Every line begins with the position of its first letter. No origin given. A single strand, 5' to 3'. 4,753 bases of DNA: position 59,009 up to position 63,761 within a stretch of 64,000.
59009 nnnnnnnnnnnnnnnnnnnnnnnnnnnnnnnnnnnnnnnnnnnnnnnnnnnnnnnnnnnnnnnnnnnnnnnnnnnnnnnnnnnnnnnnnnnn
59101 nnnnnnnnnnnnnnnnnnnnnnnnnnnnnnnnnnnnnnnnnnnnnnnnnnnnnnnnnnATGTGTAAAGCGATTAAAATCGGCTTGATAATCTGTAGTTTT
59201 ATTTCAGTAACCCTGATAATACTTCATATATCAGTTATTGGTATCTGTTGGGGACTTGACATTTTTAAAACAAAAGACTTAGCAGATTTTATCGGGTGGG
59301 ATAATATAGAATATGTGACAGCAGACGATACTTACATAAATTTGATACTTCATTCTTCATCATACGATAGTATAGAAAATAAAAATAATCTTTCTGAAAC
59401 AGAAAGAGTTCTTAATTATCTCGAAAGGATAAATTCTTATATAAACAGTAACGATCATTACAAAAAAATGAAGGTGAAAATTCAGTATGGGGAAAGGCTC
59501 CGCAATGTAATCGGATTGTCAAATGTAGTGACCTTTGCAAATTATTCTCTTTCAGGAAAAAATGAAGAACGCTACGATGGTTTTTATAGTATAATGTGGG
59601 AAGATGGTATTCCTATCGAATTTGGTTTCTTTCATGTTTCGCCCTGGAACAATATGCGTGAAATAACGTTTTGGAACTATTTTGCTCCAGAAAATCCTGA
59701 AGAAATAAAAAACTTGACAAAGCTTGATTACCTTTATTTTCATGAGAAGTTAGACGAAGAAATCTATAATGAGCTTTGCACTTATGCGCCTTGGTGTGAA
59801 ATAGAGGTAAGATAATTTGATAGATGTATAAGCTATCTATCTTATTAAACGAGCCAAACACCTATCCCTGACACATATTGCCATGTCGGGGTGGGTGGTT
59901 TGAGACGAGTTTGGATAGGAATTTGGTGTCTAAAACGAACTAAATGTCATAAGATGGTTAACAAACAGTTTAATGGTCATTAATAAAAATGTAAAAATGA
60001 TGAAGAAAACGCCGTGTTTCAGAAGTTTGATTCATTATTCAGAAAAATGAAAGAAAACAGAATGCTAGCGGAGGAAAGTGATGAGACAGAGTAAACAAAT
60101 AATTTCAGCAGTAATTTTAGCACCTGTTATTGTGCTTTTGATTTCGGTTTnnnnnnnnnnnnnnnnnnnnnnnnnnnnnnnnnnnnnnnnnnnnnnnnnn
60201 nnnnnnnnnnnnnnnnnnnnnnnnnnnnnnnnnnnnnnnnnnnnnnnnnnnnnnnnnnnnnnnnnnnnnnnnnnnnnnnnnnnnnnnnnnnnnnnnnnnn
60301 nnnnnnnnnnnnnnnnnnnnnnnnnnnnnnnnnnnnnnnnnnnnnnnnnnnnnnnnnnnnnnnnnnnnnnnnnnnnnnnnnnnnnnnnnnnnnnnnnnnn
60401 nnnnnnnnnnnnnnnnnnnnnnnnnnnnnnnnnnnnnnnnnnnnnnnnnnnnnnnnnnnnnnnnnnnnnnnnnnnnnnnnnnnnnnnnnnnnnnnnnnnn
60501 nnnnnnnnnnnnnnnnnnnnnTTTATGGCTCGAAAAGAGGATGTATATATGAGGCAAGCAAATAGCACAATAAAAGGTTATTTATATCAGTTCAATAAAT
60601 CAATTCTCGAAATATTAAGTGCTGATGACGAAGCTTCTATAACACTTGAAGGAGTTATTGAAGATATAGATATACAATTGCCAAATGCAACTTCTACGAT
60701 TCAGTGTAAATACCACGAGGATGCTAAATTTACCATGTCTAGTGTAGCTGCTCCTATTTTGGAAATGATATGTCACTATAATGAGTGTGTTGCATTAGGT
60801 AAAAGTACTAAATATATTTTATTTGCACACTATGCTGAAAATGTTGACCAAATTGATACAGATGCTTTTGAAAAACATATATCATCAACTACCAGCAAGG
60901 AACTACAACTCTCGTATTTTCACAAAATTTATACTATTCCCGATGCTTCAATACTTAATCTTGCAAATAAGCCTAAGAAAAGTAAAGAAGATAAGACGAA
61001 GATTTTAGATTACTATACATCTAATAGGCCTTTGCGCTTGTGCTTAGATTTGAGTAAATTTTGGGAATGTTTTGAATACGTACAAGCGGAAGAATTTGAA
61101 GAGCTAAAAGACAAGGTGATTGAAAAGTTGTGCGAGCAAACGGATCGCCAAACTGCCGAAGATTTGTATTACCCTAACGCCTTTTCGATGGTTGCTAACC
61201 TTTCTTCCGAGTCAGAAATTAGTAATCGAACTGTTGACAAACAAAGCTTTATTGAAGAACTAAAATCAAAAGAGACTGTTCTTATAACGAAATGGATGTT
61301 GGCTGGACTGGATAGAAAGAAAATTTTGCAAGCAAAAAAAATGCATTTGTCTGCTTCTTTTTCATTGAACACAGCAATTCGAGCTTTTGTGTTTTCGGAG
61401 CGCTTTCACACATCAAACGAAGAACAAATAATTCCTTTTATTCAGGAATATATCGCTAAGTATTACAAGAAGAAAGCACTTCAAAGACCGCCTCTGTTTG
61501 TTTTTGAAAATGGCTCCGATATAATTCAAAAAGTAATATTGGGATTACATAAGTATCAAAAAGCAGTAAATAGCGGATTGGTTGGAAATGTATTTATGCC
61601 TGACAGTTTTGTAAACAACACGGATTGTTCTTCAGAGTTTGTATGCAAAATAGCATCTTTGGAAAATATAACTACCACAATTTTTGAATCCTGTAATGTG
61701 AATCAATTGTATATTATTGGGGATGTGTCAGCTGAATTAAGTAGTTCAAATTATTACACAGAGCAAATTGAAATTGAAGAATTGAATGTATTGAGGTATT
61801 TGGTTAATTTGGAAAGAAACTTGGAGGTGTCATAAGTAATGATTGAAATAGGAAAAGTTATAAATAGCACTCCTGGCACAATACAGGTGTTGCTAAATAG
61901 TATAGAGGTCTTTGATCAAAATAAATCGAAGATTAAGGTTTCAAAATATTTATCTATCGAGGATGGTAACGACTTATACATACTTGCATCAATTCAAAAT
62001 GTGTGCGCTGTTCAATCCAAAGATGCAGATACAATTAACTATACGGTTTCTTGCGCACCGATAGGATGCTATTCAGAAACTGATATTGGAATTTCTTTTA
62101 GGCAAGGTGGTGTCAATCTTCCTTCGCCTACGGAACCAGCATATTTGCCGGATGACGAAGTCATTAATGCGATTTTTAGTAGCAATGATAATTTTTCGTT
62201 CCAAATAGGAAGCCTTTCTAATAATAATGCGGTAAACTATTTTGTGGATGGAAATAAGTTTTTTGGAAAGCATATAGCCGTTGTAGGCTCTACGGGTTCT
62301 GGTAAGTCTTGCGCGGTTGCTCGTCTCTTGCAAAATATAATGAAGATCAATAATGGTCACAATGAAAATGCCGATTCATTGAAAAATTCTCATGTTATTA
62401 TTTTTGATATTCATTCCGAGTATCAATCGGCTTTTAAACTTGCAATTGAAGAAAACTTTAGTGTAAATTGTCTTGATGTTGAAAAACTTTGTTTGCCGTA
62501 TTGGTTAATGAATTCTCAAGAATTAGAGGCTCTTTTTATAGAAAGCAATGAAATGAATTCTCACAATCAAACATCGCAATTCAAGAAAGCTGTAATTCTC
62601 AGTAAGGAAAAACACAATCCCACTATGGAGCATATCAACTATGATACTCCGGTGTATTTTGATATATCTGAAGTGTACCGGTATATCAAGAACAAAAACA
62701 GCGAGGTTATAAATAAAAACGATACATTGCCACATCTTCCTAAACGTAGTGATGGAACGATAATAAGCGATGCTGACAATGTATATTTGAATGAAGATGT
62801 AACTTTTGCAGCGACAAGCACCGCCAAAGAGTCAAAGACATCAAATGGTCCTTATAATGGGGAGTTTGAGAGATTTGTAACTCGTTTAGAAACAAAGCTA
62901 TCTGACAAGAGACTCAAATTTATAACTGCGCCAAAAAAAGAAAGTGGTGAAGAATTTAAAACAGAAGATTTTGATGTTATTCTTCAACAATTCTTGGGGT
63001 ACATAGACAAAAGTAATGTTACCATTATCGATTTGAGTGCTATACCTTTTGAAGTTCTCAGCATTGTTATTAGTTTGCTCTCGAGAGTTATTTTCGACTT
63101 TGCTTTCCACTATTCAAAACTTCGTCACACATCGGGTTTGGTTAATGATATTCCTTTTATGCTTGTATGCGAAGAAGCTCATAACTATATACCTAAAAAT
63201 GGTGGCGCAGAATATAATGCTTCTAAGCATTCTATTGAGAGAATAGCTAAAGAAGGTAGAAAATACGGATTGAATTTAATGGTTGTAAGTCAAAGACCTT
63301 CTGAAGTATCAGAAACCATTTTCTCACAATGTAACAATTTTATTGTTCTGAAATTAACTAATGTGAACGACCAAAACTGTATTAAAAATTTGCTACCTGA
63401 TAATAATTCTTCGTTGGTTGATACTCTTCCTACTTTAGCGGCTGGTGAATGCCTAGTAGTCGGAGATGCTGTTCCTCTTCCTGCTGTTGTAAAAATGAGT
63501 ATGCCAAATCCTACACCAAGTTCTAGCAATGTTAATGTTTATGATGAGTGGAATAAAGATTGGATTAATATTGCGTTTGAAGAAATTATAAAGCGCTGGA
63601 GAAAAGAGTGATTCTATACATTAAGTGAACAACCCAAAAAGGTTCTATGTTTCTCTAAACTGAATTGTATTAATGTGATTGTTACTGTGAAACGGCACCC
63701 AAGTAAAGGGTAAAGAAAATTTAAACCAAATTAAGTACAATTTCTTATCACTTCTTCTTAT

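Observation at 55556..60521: Candidate polymorphic-toxin system: Sec-secreted repeat/vWA carrier with papain-fold tip and cognate immunity gene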

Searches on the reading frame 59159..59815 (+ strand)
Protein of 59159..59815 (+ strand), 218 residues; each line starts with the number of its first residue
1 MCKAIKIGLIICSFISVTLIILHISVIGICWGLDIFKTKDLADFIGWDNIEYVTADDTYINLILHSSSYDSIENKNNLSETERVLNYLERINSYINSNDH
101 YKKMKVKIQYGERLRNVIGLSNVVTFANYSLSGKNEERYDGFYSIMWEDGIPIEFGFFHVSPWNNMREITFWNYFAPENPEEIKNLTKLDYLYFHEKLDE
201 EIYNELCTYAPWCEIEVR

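Call 3: search_protein_families(library=pfam, proteins=[window:59159-59815:+], max_evalue=0.01)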
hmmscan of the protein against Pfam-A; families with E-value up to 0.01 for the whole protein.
window:59159-59815:+ (218 aa): 0 families

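Call 4: search_protein_families(library=ncbifam, proteins=[window:59159-59815:+], max_evalue=0.01)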
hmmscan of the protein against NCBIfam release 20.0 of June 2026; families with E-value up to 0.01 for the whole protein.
window:59159-59815:+ (218 aa): 0 families

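Call 27: find_homologous_proteins(query=window:59159-59815:+, max_evalue=0.01)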
Query window:59159-59815:+ (218 aa): 6 proteins with E <= 0.01 among 141 candidates.
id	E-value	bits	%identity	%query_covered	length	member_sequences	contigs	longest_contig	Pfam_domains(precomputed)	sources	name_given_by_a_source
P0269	4.9e-134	464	93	100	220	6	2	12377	-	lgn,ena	-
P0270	2.5e-93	330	65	98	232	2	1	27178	-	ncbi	-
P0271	1.2e-87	312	65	93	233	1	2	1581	-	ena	-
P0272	8.7e-87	309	62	100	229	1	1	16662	-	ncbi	-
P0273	9.6e-85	302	63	100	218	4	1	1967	-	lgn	-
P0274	1.2e-79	286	61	93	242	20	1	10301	-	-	-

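Call 28: find_encoding_contigs(protein=P0270, flank=6000, max_places=2)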
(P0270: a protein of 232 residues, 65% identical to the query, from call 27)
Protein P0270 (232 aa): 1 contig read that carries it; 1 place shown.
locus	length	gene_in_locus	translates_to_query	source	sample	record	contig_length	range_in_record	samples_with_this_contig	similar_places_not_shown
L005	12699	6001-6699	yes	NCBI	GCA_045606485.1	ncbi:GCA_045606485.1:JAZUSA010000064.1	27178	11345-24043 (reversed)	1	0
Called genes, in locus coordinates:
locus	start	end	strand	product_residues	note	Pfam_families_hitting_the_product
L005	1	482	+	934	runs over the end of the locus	PF13306:LRR_5 (weak), PF12799:LRR_4 (faint), PF13855:LRR_8 (faint), PF13306:LRR_5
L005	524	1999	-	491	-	PF04616:Glyco_hydro_43, PF17851:GH43_C2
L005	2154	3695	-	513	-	PF00474:SSF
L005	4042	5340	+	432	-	-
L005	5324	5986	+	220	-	-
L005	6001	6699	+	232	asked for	-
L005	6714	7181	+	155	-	-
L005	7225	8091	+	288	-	-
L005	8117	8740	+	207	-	-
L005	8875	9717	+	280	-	-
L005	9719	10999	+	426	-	-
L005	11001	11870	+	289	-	-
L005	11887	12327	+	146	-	-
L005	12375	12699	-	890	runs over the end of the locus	PF00005:ABC_tran, PF02463:SMC_N (faint), PF13304:AAA_21 (faint), PF02687:FtsX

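Call 29: find_encoding_contigs(protein=P0272, flank=6000, max_places=2)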
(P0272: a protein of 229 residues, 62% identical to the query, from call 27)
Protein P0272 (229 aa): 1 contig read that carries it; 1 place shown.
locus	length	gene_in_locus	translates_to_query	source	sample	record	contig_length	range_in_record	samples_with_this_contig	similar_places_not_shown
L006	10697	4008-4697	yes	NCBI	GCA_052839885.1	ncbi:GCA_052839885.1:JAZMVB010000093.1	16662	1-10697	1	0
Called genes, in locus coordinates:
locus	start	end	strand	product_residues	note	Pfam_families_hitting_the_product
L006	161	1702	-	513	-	PF00474:SSF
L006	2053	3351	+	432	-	-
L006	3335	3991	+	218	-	-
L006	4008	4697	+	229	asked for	-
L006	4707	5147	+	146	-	-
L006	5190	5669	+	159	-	-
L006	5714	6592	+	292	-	-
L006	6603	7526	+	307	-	-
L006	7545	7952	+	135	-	-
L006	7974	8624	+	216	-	-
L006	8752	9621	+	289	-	-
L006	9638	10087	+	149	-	-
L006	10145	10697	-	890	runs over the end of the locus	PF00005:ABC_tran, PF02463:SMC_N (faint), PF13304:AAA_21 (faint), PF02687:FtsX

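Call 30: find_encoding_contigs(protein=P0269, flank=6000, max_places=2)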
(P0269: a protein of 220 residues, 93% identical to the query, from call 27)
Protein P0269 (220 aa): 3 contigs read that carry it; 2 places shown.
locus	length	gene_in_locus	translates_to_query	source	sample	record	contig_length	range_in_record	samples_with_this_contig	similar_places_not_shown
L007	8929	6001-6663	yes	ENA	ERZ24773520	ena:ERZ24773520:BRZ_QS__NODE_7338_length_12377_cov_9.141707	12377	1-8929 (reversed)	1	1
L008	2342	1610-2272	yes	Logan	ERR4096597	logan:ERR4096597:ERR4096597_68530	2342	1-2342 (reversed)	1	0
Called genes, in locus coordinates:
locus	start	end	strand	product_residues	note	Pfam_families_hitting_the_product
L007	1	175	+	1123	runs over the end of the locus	PF18884:TSP3_bac (faint), PF00092:VWA, PF13519:VWA_2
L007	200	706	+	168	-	-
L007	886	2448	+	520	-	PF01764:Lipase_3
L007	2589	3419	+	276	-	-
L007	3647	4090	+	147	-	-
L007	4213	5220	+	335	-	-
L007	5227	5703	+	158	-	-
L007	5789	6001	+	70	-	-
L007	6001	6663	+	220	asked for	-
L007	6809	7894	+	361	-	PF15607:Ntox44 (weak)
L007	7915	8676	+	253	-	-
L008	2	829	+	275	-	?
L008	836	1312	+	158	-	-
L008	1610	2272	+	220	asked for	-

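Call 41: search_protein_families(library=pfam, proteins=[L005:4042-5340:+, L007:2589-3419:+, L007:5227-5703:+, L005:8875-9717:+, L005:7225-8091:+], max_evalue=0.1)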
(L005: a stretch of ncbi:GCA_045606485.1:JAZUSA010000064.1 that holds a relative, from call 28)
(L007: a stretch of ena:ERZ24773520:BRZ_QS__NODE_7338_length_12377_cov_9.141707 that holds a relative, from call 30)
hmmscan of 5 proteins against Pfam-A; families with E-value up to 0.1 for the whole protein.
L005:4042-5340:+ (432 aa): 1 family
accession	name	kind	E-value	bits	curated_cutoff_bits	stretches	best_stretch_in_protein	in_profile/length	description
PF09450.16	DUF2019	-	0.0025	18.2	23.3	1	330-396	20-88/105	Domain of unknown function (DUF2019)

L007:2589-3419:+ (276 aa): 3 families
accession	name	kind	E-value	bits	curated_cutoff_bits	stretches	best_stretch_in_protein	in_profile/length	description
PF17117.11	DUF5104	-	2e-05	25.5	27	1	166-244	1-86/107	Domain of unknown function (DUF5104)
PF03413.25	PepSY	-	0.036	14.8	24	1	197-242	8-49/60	Peptidase propeptide and YPEB domain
PF09338.16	Gly_reductase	-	0.067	12.1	22.2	1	200-241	229-274/426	Glycine/sarcosine/betaine reductase component B subunits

L007:5227-5703:+ (158 aa): 1 family
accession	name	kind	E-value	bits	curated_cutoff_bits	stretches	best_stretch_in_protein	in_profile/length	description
PF03203.19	MerC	-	0.024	15.7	27.6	1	61-139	6-84/108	MerC mercury resistance protein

L005:8875-9717:+ (280 aa): 0 families

L005:7225-8091:+ (288 aa): 0 families

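Call 79: search_solved_structures(query=window:59159-59812:+, max_evalue=10)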
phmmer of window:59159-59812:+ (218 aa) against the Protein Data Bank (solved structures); distinct sequences matched with E-value up to 10: 1.
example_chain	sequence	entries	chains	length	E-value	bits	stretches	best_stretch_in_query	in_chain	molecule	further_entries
2z61_A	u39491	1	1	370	0.77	13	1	43-85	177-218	Probable aspartate aminotransferase 2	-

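Call 109: search_protein_families(library=pfam, proteins=[L007:6809-7891:+], max_evalue=0.001)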
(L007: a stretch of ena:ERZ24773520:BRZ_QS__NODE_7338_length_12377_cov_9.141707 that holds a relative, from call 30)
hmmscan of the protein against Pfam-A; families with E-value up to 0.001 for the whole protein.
L007:6809-7891:+ (361 aa): 1 family
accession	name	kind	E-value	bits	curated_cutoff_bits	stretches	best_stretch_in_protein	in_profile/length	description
PF15607.11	Ntox44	-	3.4e-16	59.9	24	1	266-355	2-99/104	Bacterial toxin 44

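Call 112: find_related_loci(query=A5, collection=genome_contigs, flank=6000)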
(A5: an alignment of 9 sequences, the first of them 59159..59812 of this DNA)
Query A5 (218 aa) in genome_contigs; peptide patterns used: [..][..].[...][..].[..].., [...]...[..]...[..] (x = any residue, [..] = any of these).
46 stretches matched a pattern; 3 encode a relative of the query (tblastn E <= 1e-3); 3 distinct loci.
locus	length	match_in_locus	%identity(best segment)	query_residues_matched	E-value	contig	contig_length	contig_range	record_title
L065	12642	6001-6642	64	5-218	4e-98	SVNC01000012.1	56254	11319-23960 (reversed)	MAG: Oscillospiraceae bacterium isolate SIG529 NODE_13308_length_56254_cov_9.917491, whole genome shotgun sequence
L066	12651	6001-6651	61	1-218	3e-88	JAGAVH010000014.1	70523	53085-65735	MAG: Ruminiclostridium sp. isolate RGIG8806 Water_deer_Colon.Co__c202885, whole genome shotgun sequence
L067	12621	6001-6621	35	11-217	5e-34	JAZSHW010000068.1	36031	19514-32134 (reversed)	MAG: Ruminiclostridium sp. isolate T1900044574_TS20190040.MAGScoT_cleanbin_000017 SGB_473_k141_965631, whole genome shot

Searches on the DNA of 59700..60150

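Call 51: search_rna_families(source=window, start=59700, end=60150, threshold=evalue, max_evalue=1)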
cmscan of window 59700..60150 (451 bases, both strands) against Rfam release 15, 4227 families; matches with E-value up to 1: 1.
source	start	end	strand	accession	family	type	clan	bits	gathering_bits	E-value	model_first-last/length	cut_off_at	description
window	59849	59912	-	RF01973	H19_2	Gene; lncRNA;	-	13.5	50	0.59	1-69/69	no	H19 conserved region 2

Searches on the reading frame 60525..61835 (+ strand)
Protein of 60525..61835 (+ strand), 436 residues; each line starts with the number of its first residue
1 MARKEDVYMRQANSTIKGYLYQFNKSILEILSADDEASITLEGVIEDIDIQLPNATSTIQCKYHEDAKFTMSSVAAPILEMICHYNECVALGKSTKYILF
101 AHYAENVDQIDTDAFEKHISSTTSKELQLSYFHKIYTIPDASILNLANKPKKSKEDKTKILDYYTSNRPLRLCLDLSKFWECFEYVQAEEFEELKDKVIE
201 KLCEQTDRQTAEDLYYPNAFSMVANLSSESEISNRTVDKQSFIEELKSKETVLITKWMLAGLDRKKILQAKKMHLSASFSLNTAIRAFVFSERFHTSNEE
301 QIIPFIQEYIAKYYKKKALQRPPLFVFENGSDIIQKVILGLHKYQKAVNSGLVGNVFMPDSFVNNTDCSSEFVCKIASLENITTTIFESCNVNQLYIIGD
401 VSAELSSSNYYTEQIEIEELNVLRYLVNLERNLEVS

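Call 3: search_protein_families(library=pfam, proteins=[window:60525-61835:+], max_evalue=0.01)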
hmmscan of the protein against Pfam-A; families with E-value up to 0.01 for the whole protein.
window:60525-61835:+ (436 aa): 0 families

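Call 4: search_protein_families(library=ncbifam, proteins=[window:60525-61835:+], max_evalue=0.01)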
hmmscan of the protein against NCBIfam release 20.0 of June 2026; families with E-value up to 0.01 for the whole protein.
window:60525-61835:+ (436 aa): 1 family
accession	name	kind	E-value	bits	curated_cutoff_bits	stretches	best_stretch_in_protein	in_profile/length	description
NF042945.1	DUF4297_antiphage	equivalog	4.1e-52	177.5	300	1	10-424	1-397/400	DUF4297 family anti-phage-associated protein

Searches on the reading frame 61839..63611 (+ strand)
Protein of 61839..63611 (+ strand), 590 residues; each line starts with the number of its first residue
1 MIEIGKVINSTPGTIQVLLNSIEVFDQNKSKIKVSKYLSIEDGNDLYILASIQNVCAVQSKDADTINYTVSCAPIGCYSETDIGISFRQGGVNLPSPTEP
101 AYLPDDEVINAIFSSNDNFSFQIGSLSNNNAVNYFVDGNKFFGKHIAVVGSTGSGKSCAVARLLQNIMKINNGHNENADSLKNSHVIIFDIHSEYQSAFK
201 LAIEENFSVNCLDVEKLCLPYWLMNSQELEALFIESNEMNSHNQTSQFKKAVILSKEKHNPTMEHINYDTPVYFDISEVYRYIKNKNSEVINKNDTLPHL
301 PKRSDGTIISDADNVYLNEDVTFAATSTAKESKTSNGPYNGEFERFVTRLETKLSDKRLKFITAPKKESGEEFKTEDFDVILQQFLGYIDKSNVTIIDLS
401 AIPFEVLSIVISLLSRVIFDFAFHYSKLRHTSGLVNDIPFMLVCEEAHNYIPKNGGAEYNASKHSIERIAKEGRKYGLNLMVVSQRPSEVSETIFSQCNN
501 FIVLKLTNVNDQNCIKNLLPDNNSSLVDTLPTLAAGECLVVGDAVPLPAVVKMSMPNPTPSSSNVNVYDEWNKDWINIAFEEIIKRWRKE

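Call 3: search_protein_families(library=pfam, proteins=[window:61839-63611:+], max_evalue=0.01)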
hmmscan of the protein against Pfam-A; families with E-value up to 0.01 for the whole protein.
window:61839-63611:+ (590 aa): 4 families
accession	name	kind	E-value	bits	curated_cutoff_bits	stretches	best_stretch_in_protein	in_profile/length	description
PF01935.23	DUF87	-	2.1e-29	103.6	23.2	1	122-416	2-218/220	Helicase HerA, central domain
PF01580.24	FtsK_SpoIIIE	-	6e-06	26.3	24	1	139-168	38-64/221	FtsK/SpoIIIE family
PF10412.15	TrwB_AAD_bind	-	0.00041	19.8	20.5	1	144-200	16-60/387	Type IV secretion-system coupling protein DNA-binding domain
PF12846.13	AAA_10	-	0.0017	17.9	27.5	0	135-205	13-70/362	AAA-like domain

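Call 4: search_protein_families(library=ncbifam, proteins=[window:61839-63611:+], max_evalue=0.01)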
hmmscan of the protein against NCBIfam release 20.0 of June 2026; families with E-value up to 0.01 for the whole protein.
window:61839-63611:+ (590 aa): 8 families
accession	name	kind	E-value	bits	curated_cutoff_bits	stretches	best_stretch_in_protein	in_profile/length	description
NF042944.1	HerA_antiphage_2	equivalog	8.8e-184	612.5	850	1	6-587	2-576/576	anti-phage-associated helicase HerA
NF042943.1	HerA_antiphage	equivalog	3.2e-53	181.1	800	1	71-571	83-566/566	anti-phage-associated helicase HerA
NF040937.1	HerA_Thermprot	equivalog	1.5e-39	135.8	800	2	346-573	251-481/487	DNA double-strand break repair helicase HerA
NF040819.1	helicase_HerA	equivalog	4e-34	118.1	970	2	439-553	403-514/561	DNA double-strand break repair helicase HerA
NF053655.1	CedD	equivalog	5e-20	71.7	600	2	379-553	370-525/527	DNA-translocating ATPase CedD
NF033849.1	ser_rich_anae_1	subfamily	8.3e-16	56.5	650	1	383-515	968-1099/1163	serine-rich protein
TIGR03925.1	T7SS_EccC_b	equivalog_domain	0.00022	19.7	346.55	0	457-513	200-256/564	type VII secretion protein EccCb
NF041214.1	plasmid_TraB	equivalog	0.0024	16.4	800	0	437-489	344-390/639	plasmid transfer protein TraB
